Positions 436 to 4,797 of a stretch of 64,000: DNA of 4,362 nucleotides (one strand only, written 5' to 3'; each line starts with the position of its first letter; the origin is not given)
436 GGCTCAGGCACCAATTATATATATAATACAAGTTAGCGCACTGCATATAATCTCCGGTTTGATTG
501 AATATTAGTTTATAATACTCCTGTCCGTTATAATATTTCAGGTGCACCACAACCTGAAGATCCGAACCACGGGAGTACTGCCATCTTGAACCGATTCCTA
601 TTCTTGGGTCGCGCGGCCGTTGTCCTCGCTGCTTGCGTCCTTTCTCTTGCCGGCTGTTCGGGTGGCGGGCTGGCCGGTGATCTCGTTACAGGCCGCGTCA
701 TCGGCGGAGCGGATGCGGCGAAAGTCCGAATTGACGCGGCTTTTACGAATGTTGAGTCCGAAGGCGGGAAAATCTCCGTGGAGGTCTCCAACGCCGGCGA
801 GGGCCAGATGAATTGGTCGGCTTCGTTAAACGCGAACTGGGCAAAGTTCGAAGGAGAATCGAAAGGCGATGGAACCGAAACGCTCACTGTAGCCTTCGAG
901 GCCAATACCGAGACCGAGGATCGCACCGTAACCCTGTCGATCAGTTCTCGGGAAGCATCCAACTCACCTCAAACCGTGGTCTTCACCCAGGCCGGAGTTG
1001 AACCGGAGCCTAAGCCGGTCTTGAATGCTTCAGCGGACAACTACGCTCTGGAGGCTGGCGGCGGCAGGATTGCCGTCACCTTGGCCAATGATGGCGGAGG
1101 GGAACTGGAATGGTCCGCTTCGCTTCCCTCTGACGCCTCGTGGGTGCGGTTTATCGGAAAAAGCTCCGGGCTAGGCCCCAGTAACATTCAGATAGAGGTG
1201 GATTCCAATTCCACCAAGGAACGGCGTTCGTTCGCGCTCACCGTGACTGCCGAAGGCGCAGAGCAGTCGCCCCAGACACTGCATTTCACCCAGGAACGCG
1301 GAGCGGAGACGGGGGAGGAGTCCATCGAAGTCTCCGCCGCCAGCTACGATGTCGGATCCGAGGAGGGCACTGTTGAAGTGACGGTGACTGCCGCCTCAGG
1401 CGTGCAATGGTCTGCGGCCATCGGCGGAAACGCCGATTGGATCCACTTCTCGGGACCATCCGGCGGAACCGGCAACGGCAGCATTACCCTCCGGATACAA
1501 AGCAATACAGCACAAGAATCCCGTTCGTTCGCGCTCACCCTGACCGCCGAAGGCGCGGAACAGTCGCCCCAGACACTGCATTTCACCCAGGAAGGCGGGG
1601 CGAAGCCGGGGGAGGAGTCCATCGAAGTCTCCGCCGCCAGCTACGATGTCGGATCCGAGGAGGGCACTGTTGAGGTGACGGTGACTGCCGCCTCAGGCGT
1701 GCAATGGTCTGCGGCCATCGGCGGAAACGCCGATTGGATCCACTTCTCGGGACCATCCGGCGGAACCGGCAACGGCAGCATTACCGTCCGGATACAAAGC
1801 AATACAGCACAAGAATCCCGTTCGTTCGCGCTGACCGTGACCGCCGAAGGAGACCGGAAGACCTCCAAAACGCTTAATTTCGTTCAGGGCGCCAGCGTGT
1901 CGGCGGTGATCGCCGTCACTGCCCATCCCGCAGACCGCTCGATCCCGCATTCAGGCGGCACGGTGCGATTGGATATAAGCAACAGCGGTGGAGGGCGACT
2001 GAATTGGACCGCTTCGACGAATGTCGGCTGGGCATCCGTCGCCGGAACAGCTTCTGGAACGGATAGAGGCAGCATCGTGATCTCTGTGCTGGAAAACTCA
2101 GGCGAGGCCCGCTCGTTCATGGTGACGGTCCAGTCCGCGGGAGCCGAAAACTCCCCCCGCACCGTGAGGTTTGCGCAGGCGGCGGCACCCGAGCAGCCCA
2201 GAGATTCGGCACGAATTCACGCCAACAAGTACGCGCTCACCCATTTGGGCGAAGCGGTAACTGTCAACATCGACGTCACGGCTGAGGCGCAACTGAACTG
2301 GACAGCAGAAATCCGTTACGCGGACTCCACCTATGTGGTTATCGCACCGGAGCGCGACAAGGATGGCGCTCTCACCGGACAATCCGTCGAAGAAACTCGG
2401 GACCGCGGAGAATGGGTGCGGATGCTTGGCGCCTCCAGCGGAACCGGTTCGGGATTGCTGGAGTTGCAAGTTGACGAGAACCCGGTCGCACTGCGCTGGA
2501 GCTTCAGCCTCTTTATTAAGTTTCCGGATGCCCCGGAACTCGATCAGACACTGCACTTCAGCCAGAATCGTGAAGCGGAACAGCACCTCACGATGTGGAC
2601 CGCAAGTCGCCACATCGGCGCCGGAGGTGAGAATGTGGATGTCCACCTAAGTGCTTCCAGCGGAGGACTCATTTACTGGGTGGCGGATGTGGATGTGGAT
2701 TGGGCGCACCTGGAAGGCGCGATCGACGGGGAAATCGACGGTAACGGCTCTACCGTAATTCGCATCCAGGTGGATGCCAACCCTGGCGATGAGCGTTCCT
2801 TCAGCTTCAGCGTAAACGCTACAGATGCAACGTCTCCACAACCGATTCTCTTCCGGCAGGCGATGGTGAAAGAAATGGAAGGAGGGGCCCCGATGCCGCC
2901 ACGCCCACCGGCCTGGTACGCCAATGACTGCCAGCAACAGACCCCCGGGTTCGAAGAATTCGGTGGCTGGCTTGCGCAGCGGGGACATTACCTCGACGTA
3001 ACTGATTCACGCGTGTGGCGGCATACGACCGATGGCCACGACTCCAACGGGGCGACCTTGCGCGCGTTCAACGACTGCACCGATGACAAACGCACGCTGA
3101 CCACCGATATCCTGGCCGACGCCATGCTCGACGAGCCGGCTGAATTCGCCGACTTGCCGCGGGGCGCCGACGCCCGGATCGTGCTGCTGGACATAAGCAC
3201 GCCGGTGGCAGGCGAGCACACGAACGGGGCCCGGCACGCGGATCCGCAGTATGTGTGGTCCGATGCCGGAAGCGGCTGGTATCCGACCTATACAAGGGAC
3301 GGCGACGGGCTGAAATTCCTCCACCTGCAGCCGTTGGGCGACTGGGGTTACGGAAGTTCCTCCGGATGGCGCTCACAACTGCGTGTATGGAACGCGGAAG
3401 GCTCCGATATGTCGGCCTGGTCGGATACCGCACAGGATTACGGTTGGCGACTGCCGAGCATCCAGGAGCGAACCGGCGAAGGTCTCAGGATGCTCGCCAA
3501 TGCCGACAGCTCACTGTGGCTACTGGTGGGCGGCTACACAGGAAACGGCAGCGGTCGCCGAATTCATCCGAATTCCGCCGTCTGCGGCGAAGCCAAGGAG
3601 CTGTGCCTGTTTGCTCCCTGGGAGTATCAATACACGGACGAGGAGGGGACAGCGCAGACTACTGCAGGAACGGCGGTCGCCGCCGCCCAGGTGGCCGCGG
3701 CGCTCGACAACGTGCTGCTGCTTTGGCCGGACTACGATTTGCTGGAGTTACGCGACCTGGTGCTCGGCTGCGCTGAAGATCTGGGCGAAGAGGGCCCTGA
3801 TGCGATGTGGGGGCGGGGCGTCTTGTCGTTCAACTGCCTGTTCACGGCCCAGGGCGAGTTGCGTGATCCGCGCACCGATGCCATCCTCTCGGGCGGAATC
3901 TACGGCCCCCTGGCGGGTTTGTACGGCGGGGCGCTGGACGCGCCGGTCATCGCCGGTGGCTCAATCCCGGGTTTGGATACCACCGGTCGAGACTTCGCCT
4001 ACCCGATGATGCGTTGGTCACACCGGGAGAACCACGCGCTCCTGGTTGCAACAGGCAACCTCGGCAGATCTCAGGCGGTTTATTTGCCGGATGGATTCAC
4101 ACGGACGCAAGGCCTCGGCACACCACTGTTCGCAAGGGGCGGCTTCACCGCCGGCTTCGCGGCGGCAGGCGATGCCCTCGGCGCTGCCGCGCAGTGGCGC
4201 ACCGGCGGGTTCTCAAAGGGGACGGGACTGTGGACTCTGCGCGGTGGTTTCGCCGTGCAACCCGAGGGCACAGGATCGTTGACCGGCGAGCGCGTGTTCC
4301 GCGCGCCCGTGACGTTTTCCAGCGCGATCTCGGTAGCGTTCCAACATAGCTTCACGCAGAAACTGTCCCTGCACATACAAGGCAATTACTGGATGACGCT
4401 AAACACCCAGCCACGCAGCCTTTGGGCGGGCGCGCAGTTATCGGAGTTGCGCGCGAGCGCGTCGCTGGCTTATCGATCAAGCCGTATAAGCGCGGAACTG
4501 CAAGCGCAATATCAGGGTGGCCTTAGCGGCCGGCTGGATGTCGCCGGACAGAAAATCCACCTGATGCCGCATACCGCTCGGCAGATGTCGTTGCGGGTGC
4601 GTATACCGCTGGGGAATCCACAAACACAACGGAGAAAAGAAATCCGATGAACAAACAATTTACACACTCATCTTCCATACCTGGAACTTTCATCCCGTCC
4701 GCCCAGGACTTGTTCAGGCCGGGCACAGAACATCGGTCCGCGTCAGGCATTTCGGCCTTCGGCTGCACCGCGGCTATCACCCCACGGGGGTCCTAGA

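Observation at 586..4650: Giant lipoprotein combining BACON-like repeats, a Ser-less subtilase-like domain and a putative autotransporter barrel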

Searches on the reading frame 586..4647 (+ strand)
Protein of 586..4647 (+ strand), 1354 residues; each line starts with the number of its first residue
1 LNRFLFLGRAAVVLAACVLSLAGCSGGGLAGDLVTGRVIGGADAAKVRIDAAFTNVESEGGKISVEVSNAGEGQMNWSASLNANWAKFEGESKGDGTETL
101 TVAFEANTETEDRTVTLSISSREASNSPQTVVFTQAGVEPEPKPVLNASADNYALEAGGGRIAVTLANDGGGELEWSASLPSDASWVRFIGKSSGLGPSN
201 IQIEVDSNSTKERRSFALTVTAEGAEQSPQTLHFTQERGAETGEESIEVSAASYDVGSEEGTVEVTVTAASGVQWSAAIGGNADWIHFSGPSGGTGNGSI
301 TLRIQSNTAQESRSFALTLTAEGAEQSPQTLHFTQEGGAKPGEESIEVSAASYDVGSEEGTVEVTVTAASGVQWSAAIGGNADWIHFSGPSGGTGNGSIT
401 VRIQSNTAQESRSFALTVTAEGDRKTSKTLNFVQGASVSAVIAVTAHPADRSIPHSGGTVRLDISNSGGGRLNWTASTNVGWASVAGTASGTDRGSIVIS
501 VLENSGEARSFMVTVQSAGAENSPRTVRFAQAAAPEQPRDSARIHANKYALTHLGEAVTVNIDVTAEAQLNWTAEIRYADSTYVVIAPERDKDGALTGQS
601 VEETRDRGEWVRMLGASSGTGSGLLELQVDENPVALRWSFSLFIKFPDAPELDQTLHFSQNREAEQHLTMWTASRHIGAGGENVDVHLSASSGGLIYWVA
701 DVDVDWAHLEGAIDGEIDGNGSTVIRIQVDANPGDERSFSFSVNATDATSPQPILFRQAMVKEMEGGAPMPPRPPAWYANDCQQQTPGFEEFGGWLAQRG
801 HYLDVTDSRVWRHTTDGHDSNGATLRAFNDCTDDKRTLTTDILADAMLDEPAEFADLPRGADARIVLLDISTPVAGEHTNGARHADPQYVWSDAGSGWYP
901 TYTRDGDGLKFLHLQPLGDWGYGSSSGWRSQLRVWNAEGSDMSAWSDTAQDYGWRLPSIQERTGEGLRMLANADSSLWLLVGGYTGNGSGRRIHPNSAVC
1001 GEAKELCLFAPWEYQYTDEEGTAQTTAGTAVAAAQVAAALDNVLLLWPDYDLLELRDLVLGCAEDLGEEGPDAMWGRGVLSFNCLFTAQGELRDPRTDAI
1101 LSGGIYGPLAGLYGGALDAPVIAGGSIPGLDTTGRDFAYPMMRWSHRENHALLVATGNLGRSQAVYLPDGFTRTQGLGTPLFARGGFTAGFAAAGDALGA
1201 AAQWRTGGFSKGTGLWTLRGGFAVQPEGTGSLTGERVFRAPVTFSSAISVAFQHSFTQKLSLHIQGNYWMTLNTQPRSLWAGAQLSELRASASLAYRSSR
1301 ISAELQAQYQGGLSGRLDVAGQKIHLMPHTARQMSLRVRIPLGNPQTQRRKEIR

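Call 3: search_protein_families(library=pfam, proteins=[window:586-4647:+], max_evalue=1)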
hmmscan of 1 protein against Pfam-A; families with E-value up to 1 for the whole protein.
window:586-4647:+ (1354 aa): 6 families
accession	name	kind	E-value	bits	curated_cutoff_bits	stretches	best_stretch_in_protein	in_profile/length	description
PF19190.6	BACON_2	-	1.5e-35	121.4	25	5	52-134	10-92/94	Viral BACON domain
PF13004.13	BACON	-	4.2e-33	113.6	25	6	76-136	2-61/61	Putative binding domain, N-terminal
PF12582.13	DUF3757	-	0.0013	19.4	23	0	247-291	63-107/125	Protein of unknown function (DUF3757)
PF18099.7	CBM_35_2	-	0.032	14.7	23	0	260-334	2-72/112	Carbohydrate binding module (family 35)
PF01645.23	Glu_synthase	-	0.17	11.4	20.4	0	360-402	205-249/369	Conserved region in glutamate synthase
PF18474.7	DUF5614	-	0.47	10.2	25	0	256-287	97-128/221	Family of unknown function (DUF5614)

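Call 4: search_protein_families(library=ncbifam, proteins=[window:586-4647:+], max_evalue=1)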
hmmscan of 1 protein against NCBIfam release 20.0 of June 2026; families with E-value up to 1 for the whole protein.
window:586-4647:+ (1354 aa): 0 families

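Call 5: search_solved_structures(query=window:586-4647:+, max_evalue=1, show_alignments=3)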
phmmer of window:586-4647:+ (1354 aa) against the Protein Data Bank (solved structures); distinct sequences matched with E-value up to 1: 1.
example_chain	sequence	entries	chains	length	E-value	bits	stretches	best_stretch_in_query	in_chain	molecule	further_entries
3zmr_A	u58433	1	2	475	0.36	11.5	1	64-132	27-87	CELLULASE (GLYCOSYL HYDROLASE FAMILY 5)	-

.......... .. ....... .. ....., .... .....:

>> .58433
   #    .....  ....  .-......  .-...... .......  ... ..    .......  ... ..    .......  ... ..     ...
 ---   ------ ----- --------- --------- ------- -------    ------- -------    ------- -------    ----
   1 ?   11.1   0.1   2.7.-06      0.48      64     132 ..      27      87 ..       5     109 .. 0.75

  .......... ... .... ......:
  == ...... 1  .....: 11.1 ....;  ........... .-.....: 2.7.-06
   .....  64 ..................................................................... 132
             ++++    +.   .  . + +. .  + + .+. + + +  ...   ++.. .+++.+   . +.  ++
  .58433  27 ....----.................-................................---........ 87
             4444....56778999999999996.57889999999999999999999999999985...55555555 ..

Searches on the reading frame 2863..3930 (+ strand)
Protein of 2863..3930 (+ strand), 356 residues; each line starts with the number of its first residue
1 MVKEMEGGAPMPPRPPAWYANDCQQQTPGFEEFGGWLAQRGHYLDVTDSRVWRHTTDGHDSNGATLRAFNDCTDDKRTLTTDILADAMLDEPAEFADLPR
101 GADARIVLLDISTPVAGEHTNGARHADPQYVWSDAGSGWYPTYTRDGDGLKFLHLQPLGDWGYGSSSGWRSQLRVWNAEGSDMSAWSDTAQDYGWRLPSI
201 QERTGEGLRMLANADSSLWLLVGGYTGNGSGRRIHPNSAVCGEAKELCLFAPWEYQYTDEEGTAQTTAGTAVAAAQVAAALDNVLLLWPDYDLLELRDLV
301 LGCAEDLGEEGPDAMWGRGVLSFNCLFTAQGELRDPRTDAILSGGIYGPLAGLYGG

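Call 7: search_protein_families(library=pfam, proteins=[window:2863-3930:+], max_evalue=10)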
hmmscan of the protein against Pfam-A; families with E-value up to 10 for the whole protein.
seq(356 aa): 0 families
